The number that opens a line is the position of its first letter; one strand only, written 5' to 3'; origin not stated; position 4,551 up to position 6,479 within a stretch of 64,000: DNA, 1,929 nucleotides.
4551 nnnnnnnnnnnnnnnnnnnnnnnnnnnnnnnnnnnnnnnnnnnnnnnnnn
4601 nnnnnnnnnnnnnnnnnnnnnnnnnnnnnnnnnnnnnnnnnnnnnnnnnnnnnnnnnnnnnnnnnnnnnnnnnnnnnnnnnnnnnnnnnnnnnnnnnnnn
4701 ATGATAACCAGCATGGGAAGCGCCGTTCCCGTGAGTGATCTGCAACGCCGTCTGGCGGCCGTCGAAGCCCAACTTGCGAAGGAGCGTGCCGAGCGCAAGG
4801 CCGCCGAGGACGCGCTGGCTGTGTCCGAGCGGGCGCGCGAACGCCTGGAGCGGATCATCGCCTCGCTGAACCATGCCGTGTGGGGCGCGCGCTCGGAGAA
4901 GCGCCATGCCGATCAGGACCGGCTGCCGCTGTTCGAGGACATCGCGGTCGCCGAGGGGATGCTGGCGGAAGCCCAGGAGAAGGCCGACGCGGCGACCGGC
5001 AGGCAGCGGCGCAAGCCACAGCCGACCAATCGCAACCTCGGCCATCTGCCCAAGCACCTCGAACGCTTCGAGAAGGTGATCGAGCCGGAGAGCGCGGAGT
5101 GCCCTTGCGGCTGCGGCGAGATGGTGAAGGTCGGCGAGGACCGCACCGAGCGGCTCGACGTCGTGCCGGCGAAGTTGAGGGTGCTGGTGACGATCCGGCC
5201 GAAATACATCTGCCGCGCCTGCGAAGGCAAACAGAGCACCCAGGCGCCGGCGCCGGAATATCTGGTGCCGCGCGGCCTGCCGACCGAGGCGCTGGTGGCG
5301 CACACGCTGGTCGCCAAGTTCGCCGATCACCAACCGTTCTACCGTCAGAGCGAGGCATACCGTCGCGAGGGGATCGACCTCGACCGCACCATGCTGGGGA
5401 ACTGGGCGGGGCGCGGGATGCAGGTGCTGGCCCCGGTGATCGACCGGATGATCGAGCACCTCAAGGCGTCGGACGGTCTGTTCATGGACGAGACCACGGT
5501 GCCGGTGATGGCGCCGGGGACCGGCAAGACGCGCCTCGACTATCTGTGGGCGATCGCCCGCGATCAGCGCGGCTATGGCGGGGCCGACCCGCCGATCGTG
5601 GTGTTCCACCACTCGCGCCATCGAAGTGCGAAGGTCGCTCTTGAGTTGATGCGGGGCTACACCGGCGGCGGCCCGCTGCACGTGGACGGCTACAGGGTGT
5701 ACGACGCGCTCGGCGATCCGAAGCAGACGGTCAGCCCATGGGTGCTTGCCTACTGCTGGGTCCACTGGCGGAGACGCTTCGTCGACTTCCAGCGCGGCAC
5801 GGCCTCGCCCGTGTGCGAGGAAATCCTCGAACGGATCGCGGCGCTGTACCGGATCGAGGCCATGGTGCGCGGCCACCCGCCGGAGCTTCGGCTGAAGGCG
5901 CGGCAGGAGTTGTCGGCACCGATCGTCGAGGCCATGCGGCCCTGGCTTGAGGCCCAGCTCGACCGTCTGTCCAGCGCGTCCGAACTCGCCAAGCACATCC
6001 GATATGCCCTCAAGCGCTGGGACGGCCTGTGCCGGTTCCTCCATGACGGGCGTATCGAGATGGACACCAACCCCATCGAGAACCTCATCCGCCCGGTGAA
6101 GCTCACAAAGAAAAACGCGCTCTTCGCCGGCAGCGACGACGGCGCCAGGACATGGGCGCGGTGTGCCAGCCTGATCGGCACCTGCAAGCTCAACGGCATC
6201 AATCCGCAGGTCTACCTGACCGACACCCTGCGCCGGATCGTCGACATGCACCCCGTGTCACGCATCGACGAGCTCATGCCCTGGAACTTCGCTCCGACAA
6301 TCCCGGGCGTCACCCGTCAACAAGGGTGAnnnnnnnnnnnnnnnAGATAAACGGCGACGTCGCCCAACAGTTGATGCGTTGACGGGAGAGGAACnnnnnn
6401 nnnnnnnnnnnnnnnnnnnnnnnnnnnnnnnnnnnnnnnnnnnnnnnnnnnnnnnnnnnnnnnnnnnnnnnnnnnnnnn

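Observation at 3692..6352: IS66 insertion into the last codons of the TerB gene, separating it from the ATPase-helicase genes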

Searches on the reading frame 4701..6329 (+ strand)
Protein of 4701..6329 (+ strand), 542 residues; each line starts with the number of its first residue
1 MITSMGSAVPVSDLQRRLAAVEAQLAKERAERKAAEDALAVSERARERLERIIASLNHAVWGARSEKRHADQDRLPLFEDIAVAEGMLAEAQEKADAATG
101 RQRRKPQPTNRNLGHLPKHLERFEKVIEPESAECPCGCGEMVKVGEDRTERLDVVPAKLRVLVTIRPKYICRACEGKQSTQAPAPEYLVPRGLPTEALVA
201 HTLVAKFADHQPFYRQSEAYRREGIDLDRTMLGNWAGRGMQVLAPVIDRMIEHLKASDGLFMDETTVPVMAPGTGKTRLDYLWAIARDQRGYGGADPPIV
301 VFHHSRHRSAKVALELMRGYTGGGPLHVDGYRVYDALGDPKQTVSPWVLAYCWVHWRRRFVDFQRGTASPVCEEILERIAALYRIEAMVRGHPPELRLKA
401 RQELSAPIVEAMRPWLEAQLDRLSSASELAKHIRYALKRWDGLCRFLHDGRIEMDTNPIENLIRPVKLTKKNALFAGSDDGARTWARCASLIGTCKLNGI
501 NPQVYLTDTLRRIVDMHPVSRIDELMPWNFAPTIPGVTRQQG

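Call 4: search_protein_families(library=pfam, proteins=[window:4701-6329:+])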
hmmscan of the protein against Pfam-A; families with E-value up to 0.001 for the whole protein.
window:4701-6329:+ (542 aa): 4 families
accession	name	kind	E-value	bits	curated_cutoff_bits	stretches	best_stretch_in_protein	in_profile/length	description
PF03050.20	DDE_Tnp_IS66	-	2.8e-90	303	23.1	1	191-483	1-283/284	Transposase IS66 family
PF13817.11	DDE_Tnp_IS66_C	-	5e-19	68.7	30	1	490-528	1-39/39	IS66 C-terminal element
PF13005.12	zf-IS66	-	1.3e-14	54.7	27.3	1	133-175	3-46/46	zinc-finger binding domain of transposase IS66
PF13007.12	LZ_Tnp_IS66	-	3e-09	37.9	22.9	1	48-123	1-69/71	Transposase C of IS166 homeodomain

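Call 9: find_encoding_contigs(protein=window:4701-6329:+, flank=4000, max_places=10)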
Protein window:4701-6329:+ (542 aa): 1 contig read that carries it; 1 place shown.
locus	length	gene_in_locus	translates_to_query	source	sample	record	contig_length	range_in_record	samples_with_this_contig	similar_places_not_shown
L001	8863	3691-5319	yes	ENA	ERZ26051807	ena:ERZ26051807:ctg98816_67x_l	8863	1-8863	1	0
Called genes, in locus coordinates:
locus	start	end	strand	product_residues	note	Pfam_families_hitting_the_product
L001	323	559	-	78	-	PF10074:RovC_DNA-bd (weak)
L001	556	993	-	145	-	-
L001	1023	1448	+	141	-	PF01527:HTH_Tnp_1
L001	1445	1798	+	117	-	PF05717:TnpB_IS66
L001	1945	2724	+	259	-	PF13007:LZ_Tnp_IS66, PF13005:zf-IS66, PF03050:DDE_Tnp_IS66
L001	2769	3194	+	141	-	PF01527:HTH_Tnp_1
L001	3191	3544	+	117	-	PF05717:TnpB_IS66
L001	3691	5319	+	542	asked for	PF13007:LZ_Tnp_IS66, PF13005:zf-IS66, PF03050:DDE_Tnp_IS66, PF13817:DDE_Tnp_IS66_C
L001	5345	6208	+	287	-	PF03050:DDE_Tnp_IS66, PF13817:DDE_Tnp_IS66_C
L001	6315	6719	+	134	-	PF01527:HTH_Tnp_1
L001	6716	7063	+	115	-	PF05717:TnpB_IS66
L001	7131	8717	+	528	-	PF13007:LZ_Tnp_IS66, PF13005:zf-IS66, PF03050:DDE_Tnp_IS66, PF13817:DDE_Tnp_IS66_C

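Call 17: list_cluster_members(proteins=[P0003, window:4701-6329:+, window:6395-7717:+])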
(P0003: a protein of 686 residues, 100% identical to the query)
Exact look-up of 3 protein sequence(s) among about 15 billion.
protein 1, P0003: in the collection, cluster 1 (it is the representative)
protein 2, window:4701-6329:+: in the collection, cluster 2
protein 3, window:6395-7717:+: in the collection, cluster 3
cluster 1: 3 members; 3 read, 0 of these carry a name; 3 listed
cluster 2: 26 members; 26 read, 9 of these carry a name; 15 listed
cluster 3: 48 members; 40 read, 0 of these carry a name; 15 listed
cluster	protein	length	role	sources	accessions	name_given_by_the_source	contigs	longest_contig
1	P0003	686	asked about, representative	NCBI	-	-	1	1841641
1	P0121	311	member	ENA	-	-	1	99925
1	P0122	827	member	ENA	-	-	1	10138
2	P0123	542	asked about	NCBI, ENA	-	-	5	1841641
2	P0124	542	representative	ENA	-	-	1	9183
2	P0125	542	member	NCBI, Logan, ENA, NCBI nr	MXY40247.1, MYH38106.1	MAG: IS66 family transposase [Rhodospirillaceae bacterium] | IS66 family transposase [Rhodospirillaceae bacterium]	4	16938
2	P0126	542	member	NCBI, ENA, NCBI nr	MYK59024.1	MAG: IS66 family transposase [Rhodospirillaceae bacterium] | IS66 family transposase [Rhodospirillaceae bacterium]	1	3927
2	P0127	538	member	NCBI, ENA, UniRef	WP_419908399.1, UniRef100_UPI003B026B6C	IS66 family transposase [Hoeflea sp.] | IS66 family transposase n=1 Tax=Hoeflea sp. TaxID=1940281 RepID=UPI003B026B6C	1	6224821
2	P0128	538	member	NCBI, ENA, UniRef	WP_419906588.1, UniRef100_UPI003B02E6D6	IS66 family transposase [Hoeflea sp.] | IS66 family transposase n=1 Tax=Hoeflea sp. TaxID=1940281 RepID=UPI003B02E6D6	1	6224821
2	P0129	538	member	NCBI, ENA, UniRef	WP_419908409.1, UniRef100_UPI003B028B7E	IS66 family transposase [Hoeflea sp.] | IS66 family transposase n=1 Tax=Hoeflea sp. TaxID=1940281 RepID=UPI003B028B7E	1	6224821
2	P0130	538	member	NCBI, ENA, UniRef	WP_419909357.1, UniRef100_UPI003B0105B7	IS66 family transposase [Hoeflea sp.] | IS66 family transposase n=1 Tax=Hoeflea sp. TaxID=1940281 RepID=UPI003B0105B7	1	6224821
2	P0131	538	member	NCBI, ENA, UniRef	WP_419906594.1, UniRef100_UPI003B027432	IS66 family transposase [Hoeflea sp.] | IS66 family transposase n=1 Tax=Hoeflea sp. TaxID=1940281 RepID=UPI003B027432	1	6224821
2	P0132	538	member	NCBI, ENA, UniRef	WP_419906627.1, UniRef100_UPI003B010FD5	IS66 family transposase [Hoeflea sp.] | IS66 family transposase n=1 Tax=Hoeflea sp. TaxID=1940281 RepID=UPI003B010FD5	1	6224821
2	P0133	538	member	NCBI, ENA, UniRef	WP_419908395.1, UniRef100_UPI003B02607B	IS66 family transposase [Hoeflea sp.] | IS66 family transposase n=1 Tax=Hoeflea sp. TaxID=1940281 RepID=UPI003B02607B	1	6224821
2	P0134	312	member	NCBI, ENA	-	-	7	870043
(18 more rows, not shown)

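Call 20: find_encoding_contigs(protein=P0122, flank=10000, max_places=6)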
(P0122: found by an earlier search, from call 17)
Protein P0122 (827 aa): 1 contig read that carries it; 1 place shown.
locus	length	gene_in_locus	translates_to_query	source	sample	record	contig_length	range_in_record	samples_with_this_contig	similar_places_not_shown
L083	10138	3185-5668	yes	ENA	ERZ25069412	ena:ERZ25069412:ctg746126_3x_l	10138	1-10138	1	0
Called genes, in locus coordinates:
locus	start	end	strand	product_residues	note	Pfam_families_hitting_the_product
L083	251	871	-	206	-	PF00239:Resolvase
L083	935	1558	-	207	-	-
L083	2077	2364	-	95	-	-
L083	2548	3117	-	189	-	-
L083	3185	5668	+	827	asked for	PF13208:TerB_N, PF04391:DUF533 (faint), PF05099:TerB, PF15615:TerB_C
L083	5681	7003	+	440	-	PF10923:BrxC_BrxD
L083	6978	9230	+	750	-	PF00270:DEAD, PF00271:Helicase_C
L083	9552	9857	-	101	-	-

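Call 32: search_protein_families(library=pfam, proteins=[P0122], max_evalue=0.01)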
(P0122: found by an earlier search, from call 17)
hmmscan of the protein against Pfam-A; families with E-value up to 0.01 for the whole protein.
P0122 (827 aa): 4 families
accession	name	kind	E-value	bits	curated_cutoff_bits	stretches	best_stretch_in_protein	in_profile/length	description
PF13208.11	TerB_N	-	1.8e-58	198.1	25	1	154-349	5-207/207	TerB N-terminal domain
PF15615.11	TerB_C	-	3.4e-23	82.9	26.3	1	700-825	11-147/148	TerB-C domain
PF05099.18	TerB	-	3.3e-09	37.5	24.4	1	559-664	5-111/118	Tellurite resistance protein TerB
PF04391.17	DUF533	-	1.5e-05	25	29.6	0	565-602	80-116/178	Protein of unknown function (DUF533)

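Call 67: find_encoding_contigs(protein=P0121, flank=8000, max_places=3)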
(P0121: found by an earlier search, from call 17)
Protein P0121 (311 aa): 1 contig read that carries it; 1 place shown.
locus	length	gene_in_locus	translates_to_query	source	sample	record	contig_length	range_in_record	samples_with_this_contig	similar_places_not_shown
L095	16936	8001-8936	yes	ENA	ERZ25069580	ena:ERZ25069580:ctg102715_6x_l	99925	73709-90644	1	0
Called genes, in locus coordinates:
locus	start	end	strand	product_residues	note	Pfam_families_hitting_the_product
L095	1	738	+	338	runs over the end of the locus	PF02653:BPD_transp_2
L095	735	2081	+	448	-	PF02653:BPD_transp_2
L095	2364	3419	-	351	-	PF02653:BPD_transp_2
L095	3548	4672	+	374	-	PF13356:Arm-DNA-bind_3, PF14659:Phage_int_SAM_3, PF00589:Phage_integrase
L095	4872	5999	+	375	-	PF14659:Phage_int_SAM_3 (weak), PF00589:Phage_integrase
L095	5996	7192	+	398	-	PF13356:Arm-DNA-bind_3 (weak), PF22022:Phage_int_M, PF00589:Phage_integrase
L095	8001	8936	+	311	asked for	PF13208:TerB_N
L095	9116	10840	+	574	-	PF01609:DDE_Tnp_1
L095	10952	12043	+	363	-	PF04391:DUF533 (faint), PF05099:TerB, PF15615:TerB_C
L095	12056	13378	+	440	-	PF10923:BrxC_BrxD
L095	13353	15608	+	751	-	PF00270:DEAD, PF00271:Helicase_C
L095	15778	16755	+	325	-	-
